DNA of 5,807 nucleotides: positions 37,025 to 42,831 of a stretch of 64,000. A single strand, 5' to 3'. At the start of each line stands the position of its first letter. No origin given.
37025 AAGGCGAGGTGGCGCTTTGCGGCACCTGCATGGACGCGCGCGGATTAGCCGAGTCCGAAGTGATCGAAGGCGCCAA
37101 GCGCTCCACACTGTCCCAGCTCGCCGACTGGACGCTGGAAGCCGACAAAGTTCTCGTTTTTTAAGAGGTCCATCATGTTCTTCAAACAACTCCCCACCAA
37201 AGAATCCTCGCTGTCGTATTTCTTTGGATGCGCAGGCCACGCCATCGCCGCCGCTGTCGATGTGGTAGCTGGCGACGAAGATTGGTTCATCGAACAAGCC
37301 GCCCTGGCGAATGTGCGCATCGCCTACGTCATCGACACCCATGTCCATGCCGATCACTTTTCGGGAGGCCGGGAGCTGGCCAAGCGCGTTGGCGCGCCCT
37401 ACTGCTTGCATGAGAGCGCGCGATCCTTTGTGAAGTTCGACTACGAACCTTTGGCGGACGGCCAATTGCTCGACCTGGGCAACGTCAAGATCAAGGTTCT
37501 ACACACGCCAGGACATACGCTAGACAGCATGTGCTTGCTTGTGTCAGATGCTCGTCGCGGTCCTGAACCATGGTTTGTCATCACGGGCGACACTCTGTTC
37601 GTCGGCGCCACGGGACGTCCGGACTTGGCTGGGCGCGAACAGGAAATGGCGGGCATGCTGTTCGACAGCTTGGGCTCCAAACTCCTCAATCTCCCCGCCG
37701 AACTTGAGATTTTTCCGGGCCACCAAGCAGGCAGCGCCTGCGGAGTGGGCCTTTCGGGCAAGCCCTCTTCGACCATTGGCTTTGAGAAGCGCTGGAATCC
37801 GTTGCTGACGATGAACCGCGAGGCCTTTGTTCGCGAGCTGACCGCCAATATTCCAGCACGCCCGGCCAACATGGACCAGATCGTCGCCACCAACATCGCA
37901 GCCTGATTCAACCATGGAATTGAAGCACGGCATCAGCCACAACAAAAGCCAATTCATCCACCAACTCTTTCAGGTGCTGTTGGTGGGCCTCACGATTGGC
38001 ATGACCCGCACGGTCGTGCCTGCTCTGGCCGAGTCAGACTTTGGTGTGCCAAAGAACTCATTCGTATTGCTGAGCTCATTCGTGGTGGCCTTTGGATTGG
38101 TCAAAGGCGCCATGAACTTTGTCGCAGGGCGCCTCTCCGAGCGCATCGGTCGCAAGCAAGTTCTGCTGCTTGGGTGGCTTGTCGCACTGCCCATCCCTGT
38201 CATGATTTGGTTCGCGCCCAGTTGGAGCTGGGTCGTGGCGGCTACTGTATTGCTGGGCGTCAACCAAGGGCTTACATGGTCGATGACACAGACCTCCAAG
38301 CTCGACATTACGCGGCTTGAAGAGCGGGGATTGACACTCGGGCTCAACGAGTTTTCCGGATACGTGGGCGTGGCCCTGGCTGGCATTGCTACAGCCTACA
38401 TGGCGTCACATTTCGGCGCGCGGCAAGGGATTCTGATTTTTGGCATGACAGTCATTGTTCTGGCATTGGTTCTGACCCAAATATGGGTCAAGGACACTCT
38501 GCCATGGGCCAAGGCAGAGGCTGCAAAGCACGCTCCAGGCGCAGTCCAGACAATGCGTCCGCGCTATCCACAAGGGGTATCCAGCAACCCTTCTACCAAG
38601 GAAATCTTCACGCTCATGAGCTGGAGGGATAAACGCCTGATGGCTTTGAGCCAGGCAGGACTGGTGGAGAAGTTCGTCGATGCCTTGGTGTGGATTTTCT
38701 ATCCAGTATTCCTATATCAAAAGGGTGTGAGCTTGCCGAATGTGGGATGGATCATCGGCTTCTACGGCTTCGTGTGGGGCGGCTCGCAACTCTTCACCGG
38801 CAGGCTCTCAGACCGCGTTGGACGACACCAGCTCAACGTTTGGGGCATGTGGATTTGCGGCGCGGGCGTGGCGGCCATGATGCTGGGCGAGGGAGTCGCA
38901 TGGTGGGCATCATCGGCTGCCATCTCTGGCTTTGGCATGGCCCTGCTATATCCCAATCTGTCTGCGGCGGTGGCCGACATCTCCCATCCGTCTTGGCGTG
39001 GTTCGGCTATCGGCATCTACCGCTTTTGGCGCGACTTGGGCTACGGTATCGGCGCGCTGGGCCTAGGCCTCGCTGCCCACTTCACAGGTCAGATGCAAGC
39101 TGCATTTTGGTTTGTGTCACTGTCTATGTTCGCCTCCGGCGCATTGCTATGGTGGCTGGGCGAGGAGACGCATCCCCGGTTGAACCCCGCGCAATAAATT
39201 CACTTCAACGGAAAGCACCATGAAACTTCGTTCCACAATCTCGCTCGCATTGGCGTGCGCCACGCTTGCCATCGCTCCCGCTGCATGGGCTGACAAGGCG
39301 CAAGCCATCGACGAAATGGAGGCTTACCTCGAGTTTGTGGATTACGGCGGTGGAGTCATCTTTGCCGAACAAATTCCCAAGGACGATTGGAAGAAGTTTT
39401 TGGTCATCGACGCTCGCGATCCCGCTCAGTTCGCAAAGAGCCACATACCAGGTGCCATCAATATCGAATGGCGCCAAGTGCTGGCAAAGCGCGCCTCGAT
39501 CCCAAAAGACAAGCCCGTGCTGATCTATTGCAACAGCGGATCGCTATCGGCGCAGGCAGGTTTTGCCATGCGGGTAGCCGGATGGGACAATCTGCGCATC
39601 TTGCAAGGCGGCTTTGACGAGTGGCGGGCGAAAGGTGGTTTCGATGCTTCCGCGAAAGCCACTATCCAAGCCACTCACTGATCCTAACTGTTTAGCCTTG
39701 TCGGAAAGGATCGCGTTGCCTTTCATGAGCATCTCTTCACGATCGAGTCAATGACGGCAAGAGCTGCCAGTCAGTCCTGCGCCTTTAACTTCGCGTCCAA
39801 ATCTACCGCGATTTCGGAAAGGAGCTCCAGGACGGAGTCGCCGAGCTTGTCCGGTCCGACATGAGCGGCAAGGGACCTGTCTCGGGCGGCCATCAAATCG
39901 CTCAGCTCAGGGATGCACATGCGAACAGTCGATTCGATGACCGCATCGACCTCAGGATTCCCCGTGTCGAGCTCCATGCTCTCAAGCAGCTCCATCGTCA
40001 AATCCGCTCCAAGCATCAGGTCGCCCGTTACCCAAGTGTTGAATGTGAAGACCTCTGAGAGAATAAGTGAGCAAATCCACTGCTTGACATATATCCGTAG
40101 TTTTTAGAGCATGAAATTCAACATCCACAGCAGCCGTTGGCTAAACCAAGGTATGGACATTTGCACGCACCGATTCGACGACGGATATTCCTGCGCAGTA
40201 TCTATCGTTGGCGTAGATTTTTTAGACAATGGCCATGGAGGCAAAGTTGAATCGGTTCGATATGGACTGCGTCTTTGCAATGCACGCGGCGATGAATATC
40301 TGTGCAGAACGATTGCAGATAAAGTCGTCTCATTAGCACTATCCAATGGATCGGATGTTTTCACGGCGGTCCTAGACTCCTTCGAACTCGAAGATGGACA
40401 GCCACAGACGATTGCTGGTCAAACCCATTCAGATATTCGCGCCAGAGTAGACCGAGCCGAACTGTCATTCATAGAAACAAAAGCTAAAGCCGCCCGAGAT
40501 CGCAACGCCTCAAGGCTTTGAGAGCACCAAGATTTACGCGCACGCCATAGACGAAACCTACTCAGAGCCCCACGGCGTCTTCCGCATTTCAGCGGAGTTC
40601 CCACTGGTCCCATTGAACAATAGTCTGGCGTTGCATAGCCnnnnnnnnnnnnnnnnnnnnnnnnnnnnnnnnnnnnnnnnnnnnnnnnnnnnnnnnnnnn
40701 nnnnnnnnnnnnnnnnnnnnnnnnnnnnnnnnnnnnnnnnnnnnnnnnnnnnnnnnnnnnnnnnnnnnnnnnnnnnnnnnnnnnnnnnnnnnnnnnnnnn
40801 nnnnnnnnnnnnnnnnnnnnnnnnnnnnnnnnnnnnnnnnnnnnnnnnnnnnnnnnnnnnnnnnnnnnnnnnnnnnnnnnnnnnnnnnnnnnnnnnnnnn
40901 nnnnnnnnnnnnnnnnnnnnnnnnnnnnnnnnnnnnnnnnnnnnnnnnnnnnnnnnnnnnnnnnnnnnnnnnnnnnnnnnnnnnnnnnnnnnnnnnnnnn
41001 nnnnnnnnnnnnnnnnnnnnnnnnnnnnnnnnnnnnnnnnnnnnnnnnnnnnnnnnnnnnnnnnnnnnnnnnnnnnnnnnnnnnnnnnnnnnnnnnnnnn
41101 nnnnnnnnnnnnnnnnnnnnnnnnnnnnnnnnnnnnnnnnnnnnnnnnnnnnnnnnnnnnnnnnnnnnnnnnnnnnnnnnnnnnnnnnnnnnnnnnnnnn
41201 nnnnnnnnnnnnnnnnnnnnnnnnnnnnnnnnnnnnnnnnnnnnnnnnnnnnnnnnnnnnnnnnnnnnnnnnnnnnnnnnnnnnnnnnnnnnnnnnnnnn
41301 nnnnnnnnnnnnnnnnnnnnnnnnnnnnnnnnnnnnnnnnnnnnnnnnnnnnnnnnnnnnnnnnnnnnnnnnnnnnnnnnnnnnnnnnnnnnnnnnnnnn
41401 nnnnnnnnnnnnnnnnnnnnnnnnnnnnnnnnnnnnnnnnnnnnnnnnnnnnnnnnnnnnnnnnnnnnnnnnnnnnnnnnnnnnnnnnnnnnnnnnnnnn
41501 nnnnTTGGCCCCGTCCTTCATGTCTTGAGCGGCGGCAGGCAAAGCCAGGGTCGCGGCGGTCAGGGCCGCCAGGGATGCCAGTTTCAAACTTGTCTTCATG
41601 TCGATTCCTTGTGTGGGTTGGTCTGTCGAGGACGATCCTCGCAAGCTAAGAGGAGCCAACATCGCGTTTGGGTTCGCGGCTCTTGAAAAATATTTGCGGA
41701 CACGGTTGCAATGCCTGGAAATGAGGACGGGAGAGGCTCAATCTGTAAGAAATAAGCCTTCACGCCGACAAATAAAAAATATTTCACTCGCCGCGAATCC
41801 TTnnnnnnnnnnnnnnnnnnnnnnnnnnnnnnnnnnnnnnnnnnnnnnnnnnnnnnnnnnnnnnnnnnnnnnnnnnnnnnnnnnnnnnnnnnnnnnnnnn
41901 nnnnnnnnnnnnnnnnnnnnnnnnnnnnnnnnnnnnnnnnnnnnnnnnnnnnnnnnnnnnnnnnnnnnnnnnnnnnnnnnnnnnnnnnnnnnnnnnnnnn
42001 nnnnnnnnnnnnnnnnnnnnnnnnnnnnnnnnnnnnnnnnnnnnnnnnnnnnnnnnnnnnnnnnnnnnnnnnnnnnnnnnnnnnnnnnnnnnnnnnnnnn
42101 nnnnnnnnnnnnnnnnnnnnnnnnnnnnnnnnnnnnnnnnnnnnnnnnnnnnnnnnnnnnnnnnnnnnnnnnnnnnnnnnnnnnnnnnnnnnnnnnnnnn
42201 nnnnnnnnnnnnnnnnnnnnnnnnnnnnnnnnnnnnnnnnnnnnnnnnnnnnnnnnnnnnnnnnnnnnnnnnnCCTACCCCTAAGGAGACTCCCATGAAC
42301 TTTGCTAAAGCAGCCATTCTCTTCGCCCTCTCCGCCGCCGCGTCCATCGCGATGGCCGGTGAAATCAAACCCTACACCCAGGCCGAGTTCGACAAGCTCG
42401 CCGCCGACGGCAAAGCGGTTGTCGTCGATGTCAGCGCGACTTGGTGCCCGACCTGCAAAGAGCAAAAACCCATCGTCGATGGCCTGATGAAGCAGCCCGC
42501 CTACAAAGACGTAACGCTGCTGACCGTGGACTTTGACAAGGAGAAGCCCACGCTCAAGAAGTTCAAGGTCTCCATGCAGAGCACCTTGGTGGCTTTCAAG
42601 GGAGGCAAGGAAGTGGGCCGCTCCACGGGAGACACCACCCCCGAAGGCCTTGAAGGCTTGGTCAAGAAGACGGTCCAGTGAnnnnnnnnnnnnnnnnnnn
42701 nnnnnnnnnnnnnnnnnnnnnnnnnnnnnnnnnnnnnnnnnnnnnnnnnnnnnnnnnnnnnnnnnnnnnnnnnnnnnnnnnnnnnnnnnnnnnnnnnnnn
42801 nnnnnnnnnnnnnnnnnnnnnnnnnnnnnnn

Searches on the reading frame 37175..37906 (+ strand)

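Call 11: search_protein_families(library=pfam, proteins=[window:37175-37906:+], max_evalue=0.01)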
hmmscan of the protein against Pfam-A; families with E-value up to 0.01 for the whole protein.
window:37175-37906:+ (243 aa): 1 family
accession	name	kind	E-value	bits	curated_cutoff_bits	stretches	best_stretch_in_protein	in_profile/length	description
PF00753.33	Lactamase_B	-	1.5e-11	45.1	22.7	1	39-183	34-196/196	Metallo-beta-lactamase superfamily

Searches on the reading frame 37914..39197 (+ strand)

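Call 11: search_protein_families(library=pfam, proteins=[window:37914-39197:+], max_evalue=0.01)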
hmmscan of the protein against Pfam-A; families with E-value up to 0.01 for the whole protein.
window:37914-39197:+ (427 aa): 2 families
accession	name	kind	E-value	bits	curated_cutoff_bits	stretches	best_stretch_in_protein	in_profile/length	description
PF07690.21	MFS_1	-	1.8e-44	152.5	33.4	2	20-213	4-188/347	Major Facilitator Superfamily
PF00083.30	Sugar_tr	-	0.00024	20.6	22.3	0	50-325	45-335/452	Sugar (and other) transporter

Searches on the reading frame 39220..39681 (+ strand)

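Call 11: search_protein_families(library=pfam, proteins=[window:39220-39681:+], max_evalue=0.01)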
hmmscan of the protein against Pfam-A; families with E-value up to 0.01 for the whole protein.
window:39220-39681:+ (153 aa): 1 family
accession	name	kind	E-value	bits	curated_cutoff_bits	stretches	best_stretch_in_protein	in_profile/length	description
PF00581.25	Rhodanese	-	2.8e-20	73.1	22.2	1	58-138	12-102/102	Rhodanese-like domain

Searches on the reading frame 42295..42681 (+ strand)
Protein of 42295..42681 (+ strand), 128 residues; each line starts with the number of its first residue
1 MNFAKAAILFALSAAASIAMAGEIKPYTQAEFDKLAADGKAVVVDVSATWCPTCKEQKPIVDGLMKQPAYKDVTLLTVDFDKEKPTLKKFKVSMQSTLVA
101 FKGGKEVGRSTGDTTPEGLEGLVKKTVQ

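Call 11: search_protein_families(library=pfam, proteins=[window:42295-42681:+], max_evalue=0.01)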
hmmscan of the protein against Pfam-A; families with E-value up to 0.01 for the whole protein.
window:42295-42681:+ (128 aa): 7 families
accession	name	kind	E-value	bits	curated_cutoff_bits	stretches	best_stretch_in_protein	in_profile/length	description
PF00085.26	Thioredoxin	-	1.8e-16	60.5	23.5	1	25-124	3-102/103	Thioredoxin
PF08534.16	Redoxin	-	2.2e-06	28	26.6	1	36-117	25-108/148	Redoxin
PF00578.27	AhpC-TSA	-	3e-05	24.4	26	1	35-95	23-81/124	AhpC/TSA family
PF13899.12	Thioredoxin_7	-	5.1e-05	23.8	27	1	30-87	8-67/83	Thioredoxin-like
PF13905.12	Thioredoxin_8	-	0.00018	22.2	27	1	39-102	1-66/94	Thioredoxin-like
PF13098.12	Thioredoxin_2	-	0.00035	21.3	27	1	36-120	2-101/104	Thioredoxin-like domain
PF06110.17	TXD17-like_Trx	-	0.0038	17.3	23.1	1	48-81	35-67/119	Thioredoxin domain-containing protein 17-like, thioredoxin domain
